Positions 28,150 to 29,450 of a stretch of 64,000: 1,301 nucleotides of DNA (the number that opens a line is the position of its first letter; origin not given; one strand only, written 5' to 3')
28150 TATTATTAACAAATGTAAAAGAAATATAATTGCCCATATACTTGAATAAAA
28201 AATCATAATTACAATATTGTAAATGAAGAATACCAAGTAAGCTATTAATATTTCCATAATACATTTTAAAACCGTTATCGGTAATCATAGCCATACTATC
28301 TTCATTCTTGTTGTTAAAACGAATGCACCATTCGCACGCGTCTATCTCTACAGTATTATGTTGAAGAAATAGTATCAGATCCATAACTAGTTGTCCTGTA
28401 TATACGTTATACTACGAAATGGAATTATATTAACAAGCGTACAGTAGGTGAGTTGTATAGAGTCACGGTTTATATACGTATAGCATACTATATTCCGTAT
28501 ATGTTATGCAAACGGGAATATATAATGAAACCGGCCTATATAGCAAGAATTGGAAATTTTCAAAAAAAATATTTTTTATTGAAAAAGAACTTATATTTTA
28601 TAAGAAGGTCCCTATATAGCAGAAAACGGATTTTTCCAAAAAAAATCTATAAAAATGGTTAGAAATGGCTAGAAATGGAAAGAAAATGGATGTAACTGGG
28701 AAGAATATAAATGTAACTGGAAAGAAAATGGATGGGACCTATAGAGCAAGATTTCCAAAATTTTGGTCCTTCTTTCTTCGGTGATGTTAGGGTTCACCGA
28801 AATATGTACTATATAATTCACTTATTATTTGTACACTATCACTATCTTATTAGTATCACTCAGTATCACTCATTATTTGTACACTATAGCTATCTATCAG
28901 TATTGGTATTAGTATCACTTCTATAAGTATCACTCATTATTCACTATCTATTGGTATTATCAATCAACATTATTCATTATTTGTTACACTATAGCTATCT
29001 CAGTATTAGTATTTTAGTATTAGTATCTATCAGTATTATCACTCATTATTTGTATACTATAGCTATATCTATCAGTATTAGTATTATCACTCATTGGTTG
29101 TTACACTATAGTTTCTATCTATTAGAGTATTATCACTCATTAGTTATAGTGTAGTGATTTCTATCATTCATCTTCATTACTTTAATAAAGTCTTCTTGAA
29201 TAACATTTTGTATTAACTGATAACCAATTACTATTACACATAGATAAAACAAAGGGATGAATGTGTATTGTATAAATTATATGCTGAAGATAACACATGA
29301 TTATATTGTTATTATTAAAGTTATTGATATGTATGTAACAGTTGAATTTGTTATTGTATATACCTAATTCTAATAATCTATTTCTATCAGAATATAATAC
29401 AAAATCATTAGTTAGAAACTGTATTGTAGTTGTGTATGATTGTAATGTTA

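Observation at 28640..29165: Iteron-like block of direct repeats in the middle of the array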

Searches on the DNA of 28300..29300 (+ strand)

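Call 7: search_dna_similar(query=window:28400-29200:+, collection=phages, mode=distant, max_rows=30)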
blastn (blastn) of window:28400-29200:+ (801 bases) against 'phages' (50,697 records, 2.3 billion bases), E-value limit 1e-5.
Records with a match: 10; places in all: 32; records where one place covers at least 80% of the query: 7.
Best place of each record, by identity: 90-95% 3; 80-90% 7.
By first word of the organism name: Pseudomonas 10.
By host as written in the record: Pseudomonas aeruginosa PAO1 5; - 3; Pseudomonas aeruginosa 2.
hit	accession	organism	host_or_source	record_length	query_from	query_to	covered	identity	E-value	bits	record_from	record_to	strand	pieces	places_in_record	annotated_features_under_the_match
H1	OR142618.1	Pseudomonas phage Callisto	Pseudomonas aeruginosa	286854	1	801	100%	87.4%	0e+0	973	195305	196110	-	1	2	hypothetical protein (x2)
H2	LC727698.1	Pseudomonas phage sp. 30-3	Pseudomonas aeruginosa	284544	1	801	100%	83.0%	0e+0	880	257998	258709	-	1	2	none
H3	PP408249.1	Pseudomonas phage vB_Pa-PAC2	Pseudomonas aeruginosa PAO1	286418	1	801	100%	81.8%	0e+0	861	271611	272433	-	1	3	hypothetical protein (x4)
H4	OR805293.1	Pseudomonas phage Deifobo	Pseudomonas aeruginosa PAO1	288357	1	801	100%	81.2%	0e+0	851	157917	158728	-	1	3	CRISPR | hypothetical protein (x4)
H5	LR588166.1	Pseudomonas phage vB_PaeM_MIJ3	-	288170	1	679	85%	87.9%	0e+0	1073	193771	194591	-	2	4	hypothetical protein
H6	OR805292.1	Pseudomonas phage Cassandra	Pseudomonas aeruginosa PAO1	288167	1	685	86%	83.9%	0e+0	959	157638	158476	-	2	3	hypothetical protein (x3)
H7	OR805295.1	Pseudomonas phage Paride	Pseudomonas aeruginosa PAO1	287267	1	667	83%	84.9%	0e+0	911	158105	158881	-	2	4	CRISPR | hypothetical protein (x3)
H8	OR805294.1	Pseudomonas phage Ettore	Pseudomonas aeruginosa PAO1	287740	1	490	61%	90.5%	0e+0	822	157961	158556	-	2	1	hypothetical protein (x3)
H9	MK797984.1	Pseudomonas phage vB_PaeM_PA5oct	-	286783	1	384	48%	94.6%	5e-174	616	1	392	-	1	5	LTR region found with double sequencing coverage, indicating a ... | hypothetical protein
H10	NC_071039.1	Pseudomonas phage vB_PaeM_PA5oct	-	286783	1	384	48%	94.6%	5e-174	616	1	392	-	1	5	LTR region found with double sequencing coverage, indicating a ... | hypothetical protein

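Call 21: get_annotated_region(hit=H1, flank=1000)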
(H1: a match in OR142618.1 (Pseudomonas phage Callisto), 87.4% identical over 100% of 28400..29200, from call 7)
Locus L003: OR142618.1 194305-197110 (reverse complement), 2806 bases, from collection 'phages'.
description: Pseudomonas phage Callisto, complete genome.
organism: Pseudomonas phage Callisto (NCBI taxid 3061955)
taxonomy: Viruses; Duplodnaviria; Heunggongvirae; Uroviricota; Caudoviricetes; Arenbergviridae; Wroclawvirus
host: Pseudomonas aeruginosa; source: water; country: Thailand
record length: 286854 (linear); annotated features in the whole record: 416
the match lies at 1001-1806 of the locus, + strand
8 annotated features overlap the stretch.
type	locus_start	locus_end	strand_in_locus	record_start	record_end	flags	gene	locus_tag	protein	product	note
CDS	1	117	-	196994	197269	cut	-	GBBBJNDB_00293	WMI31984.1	hypothetical protein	-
CDS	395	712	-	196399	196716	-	-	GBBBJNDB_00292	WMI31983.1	hypothetical protein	-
CDS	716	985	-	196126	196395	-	-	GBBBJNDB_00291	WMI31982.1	hypothetical protein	-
CDS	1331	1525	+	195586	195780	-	-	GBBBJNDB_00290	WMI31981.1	hypothetical protein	-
CDS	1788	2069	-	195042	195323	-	-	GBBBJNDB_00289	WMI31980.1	hypothetical protein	-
CDS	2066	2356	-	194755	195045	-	-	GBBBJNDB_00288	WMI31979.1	hypothetical protein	-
CDS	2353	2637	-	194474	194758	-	-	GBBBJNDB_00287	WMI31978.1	hypothetical protein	-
CDS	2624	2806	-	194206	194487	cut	-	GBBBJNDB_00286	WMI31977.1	hypothetical protein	-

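Call 22: get_annotated_region(hit=H2, flank=1000)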
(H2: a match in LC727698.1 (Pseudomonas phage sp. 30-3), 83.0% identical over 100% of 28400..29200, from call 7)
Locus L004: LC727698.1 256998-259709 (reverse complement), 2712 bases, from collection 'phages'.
description: Pseudomonas phage sp. 30-3 phi30-3 DNA, complete genome.
organism: Pseudomonas phage sp. 30-3 (NCBI taxid 2972143)
taxonomy: Viruses; Duplodnaviria; Heunggongvirae; Uroviricota; Caudoviricetes; Arenbergviridae; Wroclawvirus
host: Pseudomonas aeruginosa; source: Waste water; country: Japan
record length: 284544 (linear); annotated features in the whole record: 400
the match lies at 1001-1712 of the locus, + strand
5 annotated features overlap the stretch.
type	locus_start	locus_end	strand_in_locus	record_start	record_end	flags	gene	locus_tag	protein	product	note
CDS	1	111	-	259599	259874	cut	-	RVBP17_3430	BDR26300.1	hypothetical protein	-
CDS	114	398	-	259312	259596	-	-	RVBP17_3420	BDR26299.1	hypothetical protein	-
CDS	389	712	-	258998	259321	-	-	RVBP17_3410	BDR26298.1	hypothetical protein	-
CDS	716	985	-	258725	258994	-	-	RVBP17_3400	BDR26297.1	hypothetical protein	-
CDS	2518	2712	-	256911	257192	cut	-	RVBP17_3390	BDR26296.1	hypothetical protein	-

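Call 23: get_annotated_region(hit=H3, flank=1000)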
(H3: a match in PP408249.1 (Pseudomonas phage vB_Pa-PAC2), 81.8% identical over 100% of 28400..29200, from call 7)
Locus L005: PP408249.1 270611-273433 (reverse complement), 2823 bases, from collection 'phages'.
description: Pseudomonas phage vB_Pa-PAC2, complete genome.
organism: Pseudomonas phage vB_Pa-PAC2 (NCBI taxid 3127731)
taxonomy: Viruses; Duplodnaviria; Heunggongvirae; Uroviricota; Caudoviricetes; Arenbergviridae; Wroclawvirus
host: Pseudomonas aeruginosa PAO1; source: sewage water; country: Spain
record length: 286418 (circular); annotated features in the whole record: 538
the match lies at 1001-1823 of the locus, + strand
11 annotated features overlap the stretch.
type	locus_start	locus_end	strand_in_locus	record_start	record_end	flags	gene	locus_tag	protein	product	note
CDS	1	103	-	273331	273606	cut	-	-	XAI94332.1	hypothetical protein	-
CDS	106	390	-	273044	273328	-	-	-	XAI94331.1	hypothetical protein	-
CDS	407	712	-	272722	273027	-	-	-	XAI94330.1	hypothetical protein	-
CDS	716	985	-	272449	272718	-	-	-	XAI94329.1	hypothetical protein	-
CDS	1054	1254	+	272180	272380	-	-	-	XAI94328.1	hypothetical protein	-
CDS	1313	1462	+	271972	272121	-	-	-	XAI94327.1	hypothetical protein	-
CDS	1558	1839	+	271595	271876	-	-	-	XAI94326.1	hypothetical protein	-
CDS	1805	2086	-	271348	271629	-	-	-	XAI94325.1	hypothetical protein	-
CDS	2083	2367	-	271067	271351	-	-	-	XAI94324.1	hypothetical protein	-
CDS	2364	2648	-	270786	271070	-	-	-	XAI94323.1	hypothetical protein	-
CDS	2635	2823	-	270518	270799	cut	-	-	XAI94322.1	hypothetical protein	-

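Call 24: get_annotated_region(hit=H4, flank=1000)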
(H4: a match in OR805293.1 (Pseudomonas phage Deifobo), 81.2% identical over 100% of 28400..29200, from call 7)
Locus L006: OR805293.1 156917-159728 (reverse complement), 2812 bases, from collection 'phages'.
description: Pseudomonas phage Deifobo, complete genome.
organism: Pseudomonas phage Deifobo (NCBI taxid 3092176)
taxonomy: Viruses; Duplodnaviria; Heunggongvirae; Uroviricota; Caudoviricetes; Arenbergviridae; Wroclawvirus
host: Pseudomonas aeruginosa PAO1; source: sewage water facility; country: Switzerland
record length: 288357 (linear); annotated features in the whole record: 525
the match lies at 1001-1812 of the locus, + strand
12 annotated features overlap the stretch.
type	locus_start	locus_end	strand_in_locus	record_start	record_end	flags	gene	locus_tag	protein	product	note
CDS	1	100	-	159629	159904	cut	-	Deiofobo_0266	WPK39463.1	hypothetical protein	unknown function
CDS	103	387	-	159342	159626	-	-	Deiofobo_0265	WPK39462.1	hypothetical protein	unknown function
CDS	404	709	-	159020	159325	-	-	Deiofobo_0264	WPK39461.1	hypothetical protein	unknown function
CDS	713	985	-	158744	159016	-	-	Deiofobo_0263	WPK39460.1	hypothetical protein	unknown function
CDS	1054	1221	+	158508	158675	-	-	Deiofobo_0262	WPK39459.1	hypothetical protein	unknown function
CDS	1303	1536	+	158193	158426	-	-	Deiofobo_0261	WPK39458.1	hypothetical protein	unknown function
repeat_region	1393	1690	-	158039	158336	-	-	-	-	CRISPR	-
CDS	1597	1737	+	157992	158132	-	-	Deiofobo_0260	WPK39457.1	hypothetical protein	unknown function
CDS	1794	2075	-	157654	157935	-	-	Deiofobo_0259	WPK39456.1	hypothetical protein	unknown function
CDS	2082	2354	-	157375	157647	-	-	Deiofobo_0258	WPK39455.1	hypothetical protein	unknown function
CDS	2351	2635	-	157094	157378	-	-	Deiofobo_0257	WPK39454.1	hypothetical protein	unknown function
CDS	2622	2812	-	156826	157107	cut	-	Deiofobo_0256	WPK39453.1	hypothetical protein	unknown function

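Call 25: get_annotated_region(hit=H5, flank=1000)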
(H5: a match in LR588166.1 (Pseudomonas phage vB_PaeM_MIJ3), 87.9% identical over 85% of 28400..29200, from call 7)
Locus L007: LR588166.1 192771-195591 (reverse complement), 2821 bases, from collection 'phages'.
description: Pseudomonas phage vB_PaeM_MIJ3.
organism: Pseudomonas phage vB_PaeM_MIJ3 (NCBI taxid 2567864)
taxonomy: Viruses; Duplodnaviria; Heunggongvirae; Uroviricota; Caudoviricetes; Arenbergviridae; Wroclawvirus
host: -; source: -; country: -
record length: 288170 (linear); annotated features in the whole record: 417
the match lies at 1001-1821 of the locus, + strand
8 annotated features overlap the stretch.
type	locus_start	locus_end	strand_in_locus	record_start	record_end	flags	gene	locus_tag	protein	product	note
CDS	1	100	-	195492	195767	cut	-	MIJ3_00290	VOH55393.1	hypothetical protein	-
CDS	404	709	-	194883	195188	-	-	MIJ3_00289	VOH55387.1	hypothetical protein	-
CDS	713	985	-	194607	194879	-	-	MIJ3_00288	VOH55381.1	hypothetical protein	-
CDS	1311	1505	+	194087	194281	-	-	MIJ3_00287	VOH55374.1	hypothetical protein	-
CDS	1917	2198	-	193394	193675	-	-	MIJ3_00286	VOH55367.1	hypothetical protein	-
CDS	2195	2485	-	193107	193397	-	-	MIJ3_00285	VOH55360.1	hypothetical protein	-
CDS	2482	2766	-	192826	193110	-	-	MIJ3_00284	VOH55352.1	hypothetical protein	-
CDS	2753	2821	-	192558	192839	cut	-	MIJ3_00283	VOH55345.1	hypothetical protein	-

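Call 26: get_annotated_region(hit=H6, flank=1000)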
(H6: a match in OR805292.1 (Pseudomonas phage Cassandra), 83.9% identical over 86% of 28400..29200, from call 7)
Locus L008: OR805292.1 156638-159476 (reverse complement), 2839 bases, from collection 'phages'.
description: Pseudomonas phage Cassandra, complete genome.
organism: Pseudomonas phage Cassandra (NCBI taxid 3092175)
taxonomy: Viruses; Duplodnaviria; Heunggongvirae; Uroviricota; Caudoviricetes; Arenbergviridae; Wroclawvirus
host: Pseudomonas aeruginosa PAO1; source: sewage water facility; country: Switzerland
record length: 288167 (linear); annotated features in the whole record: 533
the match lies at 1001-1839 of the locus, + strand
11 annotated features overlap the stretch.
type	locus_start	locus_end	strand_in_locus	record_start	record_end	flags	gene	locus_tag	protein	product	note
CDS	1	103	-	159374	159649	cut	-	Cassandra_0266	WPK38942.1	hypothetical protein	unknown function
CDS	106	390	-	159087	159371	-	-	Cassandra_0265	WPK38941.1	hypothetical protein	unknown function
CDS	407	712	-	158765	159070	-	-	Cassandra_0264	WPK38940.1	hypothetical protein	unknown function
CDS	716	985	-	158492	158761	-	-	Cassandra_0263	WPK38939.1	hypothetical protein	unknown function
CDS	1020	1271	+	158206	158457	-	-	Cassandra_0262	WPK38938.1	hypothetical protein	unknown function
CDS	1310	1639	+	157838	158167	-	-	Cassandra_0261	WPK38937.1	hypothetical protein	unknown function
CDS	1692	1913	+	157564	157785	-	-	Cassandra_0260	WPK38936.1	hypothetical protein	unknown function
CDS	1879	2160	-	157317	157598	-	-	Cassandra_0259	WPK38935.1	hypothetical protein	unknown function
CDS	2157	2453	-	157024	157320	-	-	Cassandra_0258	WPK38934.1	hypothetical protein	unknown function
CDS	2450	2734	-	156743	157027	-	-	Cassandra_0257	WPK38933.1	hypothetical protein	unknown function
CDS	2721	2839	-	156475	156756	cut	-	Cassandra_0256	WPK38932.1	hypothetical protein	unknown function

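Call 27: get_annotated_region(hit=H7, flank=1000)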
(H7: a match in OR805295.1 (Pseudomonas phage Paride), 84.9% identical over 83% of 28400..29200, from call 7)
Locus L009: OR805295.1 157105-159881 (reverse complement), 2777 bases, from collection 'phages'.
description: Pseudomonas phage Paride, complete genome.
organism: Pseudomonas phage Paride (NCBI taxid 3092178)
taxonomy: Viruses; Duplodnaviria; Heunggongvirae; Uroviricota; Caudoviricetes; Arenbergviridae; Wroclawvirus
host: Pseudomonas aeruginosa PAO1; source: vegetal compost; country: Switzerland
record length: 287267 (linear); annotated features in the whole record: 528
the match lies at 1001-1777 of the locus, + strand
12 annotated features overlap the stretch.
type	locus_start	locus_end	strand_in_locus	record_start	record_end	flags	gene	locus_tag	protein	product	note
CDS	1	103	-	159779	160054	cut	-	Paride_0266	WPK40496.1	hypothetical protein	unknown function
CDS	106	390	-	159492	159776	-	-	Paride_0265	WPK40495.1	hypothetical protein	unknown function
CDS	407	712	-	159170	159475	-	-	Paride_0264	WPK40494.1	hypothetical protein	unknown function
CDS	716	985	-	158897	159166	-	-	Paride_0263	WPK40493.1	hypothetical protein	unknown function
CDS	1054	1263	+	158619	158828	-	-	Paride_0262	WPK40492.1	hypothetical protein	unknown function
CDS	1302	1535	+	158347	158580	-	-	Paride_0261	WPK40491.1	hypothetical protein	unknown function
repeat_region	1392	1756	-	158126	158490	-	-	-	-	CRISPR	-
CDS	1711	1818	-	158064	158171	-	-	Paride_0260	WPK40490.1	hypothetical protein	unknown function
CDS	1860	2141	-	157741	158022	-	-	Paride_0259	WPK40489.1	hypothetical protein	unknown function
CDS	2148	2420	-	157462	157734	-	-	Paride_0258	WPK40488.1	hypothetical protein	unknown function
CDS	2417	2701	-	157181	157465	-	-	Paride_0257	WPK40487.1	hypothetical protein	unknown function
CDS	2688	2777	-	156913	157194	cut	-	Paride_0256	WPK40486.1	hypothetical protein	unknown function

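Call 28: get_annotated_region(hit=H8, flank=1000)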
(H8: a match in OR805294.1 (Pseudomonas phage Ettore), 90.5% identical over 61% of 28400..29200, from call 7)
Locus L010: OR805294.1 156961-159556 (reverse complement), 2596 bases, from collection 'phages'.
description: Pseudomonas phage Ettore, complete genome.
organism: Pseudomonas phage Ettore (NCBI taxid 3092177)
taxonomy: Viruses; Duplodnaviria; Heunggongvirae; Uroviricota; Caudoviricetes; Arenbergviridae; Wroclawvirus
host: Pseudomonas aeruginosa PAO1; source: sewage water facility; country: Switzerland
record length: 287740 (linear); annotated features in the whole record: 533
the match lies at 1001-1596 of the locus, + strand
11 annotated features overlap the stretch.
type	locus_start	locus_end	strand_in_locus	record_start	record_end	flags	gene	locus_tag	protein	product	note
CDS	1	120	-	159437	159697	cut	-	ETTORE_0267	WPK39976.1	hypothetical protein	unknown function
CDS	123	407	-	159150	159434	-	-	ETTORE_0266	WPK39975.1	hypothetical protein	unknown function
CDS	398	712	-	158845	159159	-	-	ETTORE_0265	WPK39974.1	hypothetical protein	unknown function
CDS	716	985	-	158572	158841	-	-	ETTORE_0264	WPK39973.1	hypothetical protein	unknown function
CDS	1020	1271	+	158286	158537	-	-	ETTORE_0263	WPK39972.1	hypothetical protein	unknown function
CDS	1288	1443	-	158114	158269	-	-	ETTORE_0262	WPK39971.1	hypothetical protein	unknown function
CDS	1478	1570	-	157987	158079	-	-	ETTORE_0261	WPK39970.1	hypothetical protein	unknown function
CDS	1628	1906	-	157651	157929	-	-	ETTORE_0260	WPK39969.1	hypothetical protein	unknown function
CDS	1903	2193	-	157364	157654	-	-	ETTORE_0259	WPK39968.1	hypothetical protein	unknown function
CDS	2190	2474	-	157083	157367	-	-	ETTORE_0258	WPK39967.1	hypothetical protein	unknown function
CDS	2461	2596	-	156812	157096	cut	-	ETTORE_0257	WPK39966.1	hypothetical protein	unknown function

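Call 73: search_rna_families(source=window, start=28300, end=29300, threshold=evalue, max_evalue=1)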
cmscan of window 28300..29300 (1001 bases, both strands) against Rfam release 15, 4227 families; matches with E-value up to 1: 0.
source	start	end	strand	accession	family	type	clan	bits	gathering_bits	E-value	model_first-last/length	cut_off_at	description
